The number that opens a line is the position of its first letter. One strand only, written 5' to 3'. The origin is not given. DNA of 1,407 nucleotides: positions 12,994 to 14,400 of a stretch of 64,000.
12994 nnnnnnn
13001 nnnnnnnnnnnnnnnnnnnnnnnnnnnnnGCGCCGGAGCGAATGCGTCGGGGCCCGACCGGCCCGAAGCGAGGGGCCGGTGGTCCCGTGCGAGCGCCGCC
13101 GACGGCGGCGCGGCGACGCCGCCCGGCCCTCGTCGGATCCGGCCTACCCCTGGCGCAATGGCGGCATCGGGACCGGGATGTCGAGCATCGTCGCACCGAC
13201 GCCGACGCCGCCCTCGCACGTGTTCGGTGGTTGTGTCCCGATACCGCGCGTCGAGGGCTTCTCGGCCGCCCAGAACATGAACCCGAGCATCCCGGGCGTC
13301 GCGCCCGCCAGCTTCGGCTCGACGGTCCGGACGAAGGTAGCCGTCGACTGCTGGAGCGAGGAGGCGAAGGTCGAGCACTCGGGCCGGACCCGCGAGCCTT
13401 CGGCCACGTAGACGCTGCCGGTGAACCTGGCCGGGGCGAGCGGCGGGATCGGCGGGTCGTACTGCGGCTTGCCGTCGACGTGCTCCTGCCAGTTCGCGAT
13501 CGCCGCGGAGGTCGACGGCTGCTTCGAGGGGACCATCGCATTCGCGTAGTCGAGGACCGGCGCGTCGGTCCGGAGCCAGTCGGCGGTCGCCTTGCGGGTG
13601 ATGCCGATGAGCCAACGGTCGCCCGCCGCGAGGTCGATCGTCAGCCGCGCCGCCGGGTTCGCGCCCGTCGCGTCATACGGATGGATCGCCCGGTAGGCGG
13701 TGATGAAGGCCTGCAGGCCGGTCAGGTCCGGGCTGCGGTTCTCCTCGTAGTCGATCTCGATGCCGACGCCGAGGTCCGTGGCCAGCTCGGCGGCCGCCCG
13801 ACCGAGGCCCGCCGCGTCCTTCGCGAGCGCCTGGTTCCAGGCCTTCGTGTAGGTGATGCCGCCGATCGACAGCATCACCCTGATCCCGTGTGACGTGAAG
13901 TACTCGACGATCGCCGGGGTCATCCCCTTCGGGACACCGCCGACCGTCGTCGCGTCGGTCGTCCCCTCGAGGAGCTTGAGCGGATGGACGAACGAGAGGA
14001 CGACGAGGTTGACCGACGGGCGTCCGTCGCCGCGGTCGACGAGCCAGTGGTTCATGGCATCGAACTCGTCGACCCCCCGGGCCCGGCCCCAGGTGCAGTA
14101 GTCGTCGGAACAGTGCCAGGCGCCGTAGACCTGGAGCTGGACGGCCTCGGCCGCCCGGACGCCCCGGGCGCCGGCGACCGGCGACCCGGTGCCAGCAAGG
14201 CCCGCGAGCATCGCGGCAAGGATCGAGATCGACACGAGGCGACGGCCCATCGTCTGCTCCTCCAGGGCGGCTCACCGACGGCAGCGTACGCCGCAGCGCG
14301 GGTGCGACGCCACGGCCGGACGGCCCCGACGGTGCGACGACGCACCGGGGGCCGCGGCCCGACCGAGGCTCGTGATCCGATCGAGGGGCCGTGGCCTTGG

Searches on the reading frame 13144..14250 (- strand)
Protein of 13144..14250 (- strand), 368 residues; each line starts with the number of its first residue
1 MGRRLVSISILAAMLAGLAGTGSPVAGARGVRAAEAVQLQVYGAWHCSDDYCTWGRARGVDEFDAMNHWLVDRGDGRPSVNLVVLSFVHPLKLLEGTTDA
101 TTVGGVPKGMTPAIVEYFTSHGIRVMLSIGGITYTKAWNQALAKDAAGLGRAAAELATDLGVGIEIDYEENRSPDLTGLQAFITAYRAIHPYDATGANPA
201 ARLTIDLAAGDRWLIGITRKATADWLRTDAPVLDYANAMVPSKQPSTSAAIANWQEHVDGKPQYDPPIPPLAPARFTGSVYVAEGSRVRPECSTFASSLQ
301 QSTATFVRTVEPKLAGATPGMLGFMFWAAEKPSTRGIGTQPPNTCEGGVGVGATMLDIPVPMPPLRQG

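Call 3: search_protein_families(library=pfam, proteins=[window:13144-14250:-], max_evalue=0.1)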
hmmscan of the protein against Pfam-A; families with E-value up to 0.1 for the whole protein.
window:13144-14250:- (368 aa): 1 family
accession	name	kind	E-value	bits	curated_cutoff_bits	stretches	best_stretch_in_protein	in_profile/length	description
PF00704.34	Glyco_hydro_18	-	0.0044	17.2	29.6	1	119-213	61-159/317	Glycosyl hydrolases family 18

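Call 4: search_protein_families(library=ncbifam, proteins=[window:13144-14250:-], max_evalue=0.1)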
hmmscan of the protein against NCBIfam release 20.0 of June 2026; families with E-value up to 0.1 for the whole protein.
window:13144-14250:- (368 aa): 0 families

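Call 56: search_protein_families(library=pfam, proteins=[window:13144-14250:-], max_evalue=0.01)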
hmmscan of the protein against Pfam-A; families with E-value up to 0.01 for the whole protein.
window:13144-14250:- (368 aa): 1 family
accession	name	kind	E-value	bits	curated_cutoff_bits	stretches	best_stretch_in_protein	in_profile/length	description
PF00704.34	Glyco_hydro_18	-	0.0044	17.2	29.6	1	119-213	61-159/317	Glycosyl hydrolases family 18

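Call 84: search_solved_structures(query=window:13144-14250:-, max_evalue=1)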
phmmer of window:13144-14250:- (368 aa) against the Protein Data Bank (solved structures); distinct sequences matched with E-value up to 1: 3.
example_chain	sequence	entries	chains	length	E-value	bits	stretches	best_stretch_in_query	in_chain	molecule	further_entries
1wno_A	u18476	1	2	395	0.036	16.5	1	121-175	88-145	Chitinase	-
1w9p_A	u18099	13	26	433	0.046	16.2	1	121-174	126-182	CHITINASE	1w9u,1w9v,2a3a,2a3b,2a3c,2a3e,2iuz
6epb_A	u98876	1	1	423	0.84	12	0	120-183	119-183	Endochitinase 42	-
